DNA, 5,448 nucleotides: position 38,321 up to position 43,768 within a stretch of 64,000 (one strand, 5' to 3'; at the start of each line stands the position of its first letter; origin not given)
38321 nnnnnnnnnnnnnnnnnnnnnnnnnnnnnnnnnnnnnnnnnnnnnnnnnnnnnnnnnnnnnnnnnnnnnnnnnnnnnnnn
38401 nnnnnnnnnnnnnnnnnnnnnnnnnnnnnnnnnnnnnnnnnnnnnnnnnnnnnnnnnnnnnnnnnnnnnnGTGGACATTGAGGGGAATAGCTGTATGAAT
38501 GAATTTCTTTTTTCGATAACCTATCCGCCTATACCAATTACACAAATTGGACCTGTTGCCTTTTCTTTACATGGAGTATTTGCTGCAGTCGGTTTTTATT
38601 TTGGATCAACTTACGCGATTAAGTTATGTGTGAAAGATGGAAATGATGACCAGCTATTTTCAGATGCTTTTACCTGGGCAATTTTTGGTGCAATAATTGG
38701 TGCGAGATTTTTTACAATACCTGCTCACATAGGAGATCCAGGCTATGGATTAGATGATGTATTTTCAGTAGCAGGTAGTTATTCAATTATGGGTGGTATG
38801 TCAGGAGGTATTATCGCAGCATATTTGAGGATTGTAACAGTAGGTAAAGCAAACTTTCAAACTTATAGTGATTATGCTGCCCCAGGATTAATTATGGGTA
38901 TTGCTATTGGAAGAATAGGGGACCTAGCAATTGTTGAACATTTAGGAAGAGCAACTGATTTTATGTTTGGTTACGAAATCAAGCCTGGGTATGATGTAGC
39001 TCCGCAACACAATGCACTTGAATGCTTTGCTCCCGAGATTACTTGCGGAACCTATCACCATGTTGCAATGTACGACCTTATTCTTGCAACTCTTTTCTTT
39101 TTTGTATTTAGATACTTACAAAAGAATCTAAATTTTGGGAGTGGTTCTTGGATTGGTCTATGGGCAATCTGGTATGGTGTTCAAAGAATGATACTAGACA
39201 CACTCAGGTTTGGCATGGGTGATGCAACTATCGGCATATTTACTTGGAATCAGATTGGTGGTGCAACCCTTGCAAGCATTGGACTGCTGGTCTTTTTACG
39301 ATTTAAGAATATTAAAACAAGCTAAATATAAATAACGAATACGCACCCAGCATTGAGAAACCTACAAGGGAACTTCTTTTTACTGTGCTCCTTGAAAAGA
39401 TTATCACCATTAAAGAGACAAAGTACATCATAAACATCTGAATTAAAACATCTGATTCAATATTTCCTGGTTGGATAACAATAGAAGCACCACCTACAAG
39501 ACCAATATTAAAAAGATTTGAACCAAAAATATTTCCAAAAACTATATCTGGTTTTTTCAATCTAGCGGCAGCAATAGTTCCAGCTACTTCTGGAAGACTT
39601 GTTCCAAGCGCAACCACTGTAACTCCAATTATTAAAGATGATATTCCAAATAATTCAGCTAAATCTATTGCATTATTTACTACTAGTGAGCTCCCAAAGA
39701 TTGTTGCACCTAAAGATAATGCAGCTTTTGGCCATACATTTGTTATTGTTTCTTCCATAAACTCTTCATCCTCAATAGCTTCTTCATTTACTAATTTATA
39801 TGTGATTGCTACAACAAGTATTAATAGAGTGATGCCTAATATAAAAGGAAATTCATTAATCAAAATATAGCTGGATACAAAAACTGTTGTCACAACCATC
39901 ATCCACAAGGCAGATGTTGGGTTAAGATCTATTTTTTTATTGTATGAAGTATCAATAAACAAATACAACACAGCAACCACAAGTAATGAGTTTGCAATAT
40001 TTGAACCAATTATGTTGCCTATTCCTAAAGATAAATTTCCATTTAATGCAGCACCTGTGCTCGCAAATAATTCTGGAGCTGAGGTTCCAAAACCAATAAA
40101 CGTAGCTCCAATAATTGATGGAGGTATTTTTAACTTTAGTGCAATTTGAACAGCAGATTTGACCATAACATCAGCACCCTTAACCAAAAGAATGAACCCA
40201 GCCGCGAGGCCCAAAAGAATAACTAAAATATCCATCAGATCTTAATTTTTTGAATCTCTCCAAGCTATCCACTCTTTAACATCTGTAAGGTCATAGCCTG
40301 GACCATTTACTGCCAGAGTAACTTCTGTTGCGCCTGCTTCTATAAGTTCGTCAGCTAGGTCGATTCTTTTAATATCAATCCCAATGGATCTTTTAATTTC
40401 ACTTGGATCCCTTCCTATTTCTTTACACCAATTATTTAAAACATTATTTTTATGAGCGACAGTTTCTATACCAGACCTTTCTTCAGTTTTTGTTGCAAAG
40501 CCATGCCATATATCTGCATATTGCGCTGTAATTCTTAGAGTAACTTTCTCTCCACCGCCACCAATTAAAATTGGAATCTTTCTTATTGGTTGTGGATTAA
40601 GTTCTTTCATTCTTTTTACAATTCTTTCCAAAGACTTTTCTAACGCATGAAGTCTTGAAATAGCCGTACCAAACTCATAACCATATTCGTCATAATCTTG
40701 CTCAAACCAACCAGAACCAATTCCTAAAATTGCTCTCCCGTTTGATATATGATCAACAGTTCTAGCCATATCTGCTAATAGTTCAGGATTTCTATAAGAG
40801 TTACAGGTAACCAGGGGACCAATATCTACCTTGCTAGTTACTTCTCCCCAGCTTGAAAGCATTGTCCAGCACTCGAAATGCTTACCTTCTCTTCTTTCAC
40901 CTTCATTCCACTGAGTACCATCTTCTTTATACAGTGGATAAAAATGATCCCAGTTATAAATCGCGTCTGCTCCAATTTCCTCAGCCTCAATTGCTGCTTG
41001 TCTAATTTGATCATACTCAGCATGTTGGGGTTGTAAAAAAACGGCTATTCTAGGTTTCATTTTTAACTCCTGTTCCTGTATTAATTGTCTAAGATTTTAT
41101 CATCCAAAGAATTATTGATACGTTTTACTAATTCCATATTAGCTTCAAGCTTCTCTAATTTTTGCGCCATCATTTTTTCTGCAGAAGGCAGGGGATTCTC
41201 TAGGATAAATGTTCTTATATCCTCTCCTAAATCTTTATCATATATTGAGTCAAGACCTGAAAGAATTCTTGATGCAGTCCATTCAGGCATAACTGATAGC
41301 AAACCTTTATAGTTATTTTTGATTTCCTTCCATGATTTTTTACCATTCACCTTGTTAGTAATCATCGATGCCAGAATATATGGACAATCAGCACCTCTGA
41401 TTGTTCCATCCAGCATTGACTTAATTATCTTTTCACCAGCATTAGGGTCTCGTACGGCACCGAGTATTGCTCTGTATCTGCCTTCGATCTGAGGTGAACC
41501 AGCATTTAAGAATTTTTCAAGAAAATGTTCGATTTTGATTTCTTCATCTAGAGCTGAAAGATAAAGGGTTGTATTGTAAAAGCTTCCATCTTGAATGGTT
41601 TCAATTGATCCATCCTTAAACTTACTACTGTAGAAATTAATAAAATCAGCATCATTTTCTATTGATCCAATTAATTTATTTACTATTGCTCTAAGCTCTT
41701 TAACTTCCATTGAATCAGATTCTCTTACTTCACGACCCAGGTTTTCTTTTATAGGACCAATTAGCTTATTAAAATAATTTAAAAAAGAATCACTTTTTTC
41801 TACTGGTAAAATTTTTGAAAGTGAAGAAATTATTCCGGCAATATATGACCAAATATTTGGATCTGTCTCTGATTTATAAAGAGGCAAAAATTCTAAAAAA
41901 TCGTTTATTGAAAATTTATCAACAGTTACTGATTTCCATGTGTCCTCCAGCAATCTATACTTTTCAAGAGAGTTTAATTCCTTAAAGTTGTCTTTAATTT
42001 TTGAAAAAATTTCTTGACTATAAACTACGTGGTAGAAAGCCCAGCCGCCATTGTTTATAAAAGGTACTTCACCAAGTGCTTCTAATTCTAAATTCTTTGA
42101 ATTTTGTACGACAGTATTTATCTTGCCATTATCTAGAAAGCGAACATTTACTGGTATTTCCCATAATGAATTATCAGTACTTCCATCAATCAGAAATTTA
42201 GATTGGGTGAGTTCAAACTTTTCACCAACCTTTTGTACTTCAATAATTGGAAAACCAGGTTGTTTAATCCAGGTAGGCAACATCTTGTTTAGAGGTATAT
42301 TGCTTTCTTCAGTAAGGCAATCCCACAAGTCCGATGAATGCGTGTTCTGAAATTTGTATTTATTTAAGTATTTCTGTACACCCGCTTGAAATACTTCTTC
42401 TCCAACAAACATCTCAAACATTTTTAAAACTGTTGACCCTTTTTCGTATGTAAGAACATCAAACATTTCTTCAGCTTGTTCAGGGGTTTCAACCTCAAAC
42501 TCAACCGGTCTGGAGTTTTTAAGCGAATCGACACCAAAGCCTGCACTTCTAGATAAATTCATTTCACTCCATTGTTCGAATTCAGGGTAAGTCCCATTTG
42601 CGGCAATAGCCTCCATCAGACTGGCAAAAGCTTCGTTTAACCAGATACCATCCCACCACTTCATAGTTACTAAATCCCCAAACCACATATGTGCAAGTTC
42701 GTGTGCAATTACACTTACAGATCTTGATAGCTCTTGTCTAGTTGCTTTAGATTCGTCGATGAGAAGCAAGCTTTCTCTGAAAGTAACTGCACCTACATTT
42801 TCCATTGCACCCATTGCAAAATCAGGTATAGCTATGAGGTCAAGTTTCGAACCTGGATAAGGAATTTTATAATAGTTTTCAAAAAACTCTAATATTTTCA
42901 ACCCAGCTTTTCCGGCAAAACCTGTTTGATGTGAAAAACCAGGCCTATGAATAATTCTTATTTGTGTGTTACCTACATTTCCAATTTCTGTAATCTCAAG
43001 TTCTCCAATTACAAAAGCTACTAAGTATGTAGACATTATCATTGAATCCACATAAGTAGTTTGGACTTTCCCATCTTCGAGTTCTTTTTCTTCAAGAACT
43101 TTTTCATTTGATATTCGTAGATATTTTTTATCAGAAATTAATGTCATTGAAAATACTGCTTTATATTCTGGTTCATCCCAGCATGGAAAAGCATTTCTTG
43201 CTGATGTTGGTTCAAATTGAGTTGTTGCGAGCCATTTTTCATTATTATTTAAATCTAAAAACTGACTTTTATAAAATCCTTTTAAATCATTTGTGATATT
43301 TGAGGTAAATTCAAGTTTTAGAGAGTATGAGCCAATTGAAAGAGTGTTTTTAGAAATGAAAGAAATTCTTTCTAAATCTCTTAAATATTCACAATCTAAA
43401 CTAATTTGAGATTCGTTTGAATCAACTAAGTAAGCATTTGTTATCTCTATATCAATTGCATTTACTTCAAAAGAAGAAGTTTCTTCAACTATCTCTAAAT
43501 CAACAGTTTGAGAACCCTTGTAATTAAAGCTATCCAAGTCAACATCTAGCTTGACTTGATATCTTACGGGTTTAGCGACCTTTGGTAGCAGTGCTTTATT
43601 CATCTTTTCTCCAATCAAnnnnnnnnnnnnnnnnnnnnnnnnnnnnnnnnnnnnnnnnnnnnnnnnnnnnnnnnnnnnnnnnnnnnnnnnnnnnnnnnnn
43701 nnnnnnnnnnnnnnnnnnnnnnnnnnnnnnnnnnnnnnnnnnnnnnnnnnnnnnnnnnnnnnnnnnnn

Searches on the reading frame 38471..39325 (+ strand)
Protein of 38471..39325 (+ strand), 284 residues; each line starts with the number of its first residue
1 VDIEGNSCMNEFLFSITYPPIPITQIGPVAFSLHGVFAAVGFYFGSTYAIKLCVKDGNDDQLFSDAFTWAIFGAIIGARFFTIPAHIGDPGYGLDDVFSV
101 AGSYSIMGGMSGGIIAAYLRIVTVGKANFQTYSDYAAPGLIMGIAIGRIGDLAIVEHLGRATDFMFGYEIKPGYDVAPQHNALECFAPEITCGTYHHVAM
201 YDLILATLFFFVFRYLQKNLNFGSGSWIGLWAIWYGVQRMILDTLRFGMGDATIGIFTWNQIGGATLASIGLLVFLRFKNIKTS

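Call 22: search_protein_families(library=pfam, proteins=[window:38471-39325:+], max_evalue=0.00001)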
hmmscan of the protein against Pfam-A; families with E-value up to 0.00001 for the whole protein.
window:38471-39325:+ (284 aa): 1 family
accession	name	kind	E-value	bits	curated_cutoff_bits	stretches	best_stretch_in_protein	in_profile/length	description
PF01790.23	LGT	-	1.8e-25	90.1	24.9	1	24-275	4-238/240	Prolipoprotein diacylglyceryl transferase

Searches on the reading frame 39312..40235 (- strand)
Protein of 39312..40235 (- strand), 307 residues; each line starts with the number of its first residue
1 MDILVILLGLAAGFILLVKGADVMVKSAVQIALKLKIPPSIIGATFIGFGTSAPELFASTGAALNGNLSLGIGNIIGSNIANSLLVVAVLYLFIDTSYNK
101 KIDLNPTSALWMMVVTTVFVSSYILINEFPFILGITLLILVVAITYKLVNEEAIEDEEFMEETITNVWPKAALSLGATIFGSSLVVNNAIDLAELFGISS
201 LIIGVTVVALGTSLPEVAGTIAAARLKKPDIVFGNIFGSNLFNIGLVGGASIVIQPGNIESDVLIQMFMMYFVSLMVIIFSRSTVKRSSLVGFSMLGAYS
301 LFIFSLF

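Call 9: search_protein_families(library=ncbifam, proteins=[window:39312-40235:-], max_evalue=0.00001)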
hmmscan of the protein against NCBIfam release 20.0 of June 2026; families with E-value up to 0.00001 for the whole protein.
window:39312-40235:- (307 aa): 5 families
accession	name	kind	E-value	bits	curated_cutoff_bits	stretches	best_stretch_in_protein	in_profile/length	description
TIGR00367.1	TIGR00367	hypoth_equivalog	1.7e-49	168.6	179.65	1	5-301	3-311/312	calcium/sodium antiporter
NF008005.0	PRK10734.1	equivalog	1.1e-44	152.9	432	1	6-307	4-317/325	calcium/sodium antiporter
TIGR00927.1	2A1904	subfamily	6.6e-13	47.3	710.1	1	24-93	479-548/1209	K+-dependent Na+/Ca+ exchanger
TIGR00846.1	caca2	superfamily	1.6e-10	40.3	317.45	1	152-306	209-371/372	calcium/proton exchanger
TIGR00845.1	caca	equivalog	1.2e-07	30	679.85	0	29-90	771-833/921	sodium/calcium exchanger 1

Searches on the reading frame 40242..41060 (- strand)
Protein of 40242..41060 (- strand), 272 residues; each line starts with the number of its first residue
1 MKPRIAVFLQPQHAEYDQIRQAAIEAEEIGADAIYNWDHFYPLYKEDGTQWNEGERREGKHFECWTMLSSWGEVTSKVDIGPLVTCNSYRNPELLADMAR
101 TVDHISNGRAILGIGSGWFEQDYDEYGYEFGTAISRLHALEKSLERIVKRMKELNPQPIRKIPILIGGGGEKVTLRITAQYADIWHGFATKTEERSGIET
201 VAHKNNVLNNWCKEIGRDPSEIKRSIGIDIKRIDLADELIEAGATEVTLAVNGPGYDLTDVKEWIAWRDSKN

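Call 9: search_protein_families(library=ncbifam, proteins=[window:40242-41060:-], max_evalue=0.00001)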
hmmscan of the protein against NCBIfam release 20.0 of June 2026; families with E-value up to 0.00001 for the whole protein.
window:40242-41060:- (272 aa): 16 families
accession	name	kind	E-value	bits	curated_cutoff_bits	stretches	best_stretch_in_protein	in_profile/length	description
TIGR03856.1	F420_MSMEG_2906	subfamily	4.9e-109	363.7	243.7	1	4-269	2-249/249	LLM class F420-dependent oxidoreductase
TIGR03560.1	F420_Rv1855c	subfamily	2.8e-52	177.8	231.4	1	6-226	3-226/227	TIGR03560 family F420-dependent LLM class oxidoreductase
TIGR03619.1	F420_Rv2161c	subfamily_domain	1.1e-27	97.3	166.9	1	21-249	2-245/247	TIGR03619 family F420-dependent LLM class oxidoreductase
TIGR03621.1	F420_MSMEG_2516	subfamily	2.2e-25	89.4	213.15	1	68-199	46-186/295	TIGR03621 family F420-dependent LLM class oxidoreductase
NF002619.0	PRK02271.1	equivalog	3.9e-13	49.4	276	1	63-183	41-172/329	5,10-methylenetetrahydromethanopterin reductase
TIGR03571.1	lucif_BA3436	subfamily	4.6e-13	49.1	303.9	1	18-215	32-225/304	TIGR03571 family LLM class oxidoreductase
TIGR03557.1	F420_G6P_family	subfamily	4.2e-12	45.8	210.4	1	18-145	14-130/316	TIGR03557 family F420-dependent LLM class oxidoreductase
TIGR03559.1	F420_Rv3520c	subfamily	8.2e-12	44.8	335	1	61-116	37-92/325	LLM class F420-dependent oxidoreductase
TIGR03555.1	F420_mer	equivalog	1.1e-09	38.2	348.7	1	65-143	41-118/325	5,10-methylenetetrahydromethanopterin reductase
TIGR03564.1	F420_MSMEG_4879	subfamily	2.2e-08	34.1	234.25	1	62-149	24-111/265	TIGR03564 family F420-dependent LLM class oxidoreductase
TIGR04021.1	LLM_DMSO2_sfnG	equivalog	3e-08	33.4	382.95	1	75-131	74-129/350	dimethylsulfone monooxygenase SfnG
TIGR03612.1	RutA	equivalog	4.6e-08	32.9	498.3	0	61-128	64-130/355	pyrimidine utilization protein A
TIGR03860.1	FMN_nitrolo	subfamily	1.2e-07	30.9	279.7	1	14-126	26-134/422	NtaA/DmoA family FMN-dependent monooxygenase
TIGR03857.1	F420_MSMEG_2249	hypoth_equivalog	2.5e-07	30.3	218.4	0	67-117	45-95/329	TIGR03857 family LLM class F420-dependent oxidoreductase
TIGR04465.1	ArgArg_F420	equivalog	2.9e-06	26.6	470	1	14-119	57-152/364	F420-dependent hydroxymycolic acid dehydrogenase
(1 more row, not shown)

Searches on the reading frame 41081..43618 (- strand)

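Call 9: search_protein_families(library=ncbifam, proteins=[window:41081-43618:-], max_evalue=0.00001)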
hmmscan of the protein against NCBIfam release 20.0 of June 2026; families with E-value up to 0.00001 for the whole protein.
window:41081-43618:- (845 aa): 3 families
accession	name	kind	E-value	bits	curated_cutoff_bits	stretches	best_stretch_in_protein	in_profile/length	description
TIGR02412.1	pepN_strep_liv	equivalog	9e-83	279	591.2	1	15-589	14-587/832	aminopeptidase N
TIGR02414.1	pepN_proteo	equivalog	5e-43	147.4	718.2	1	22-504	12-493/868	aminopeptidase N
TIGR02411.1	leuko_A4_hydro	equivalog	4.7e-29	101.6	761.7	1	15-457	11-445/600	leukotriene-A(4) hydrolase/aminopeptidase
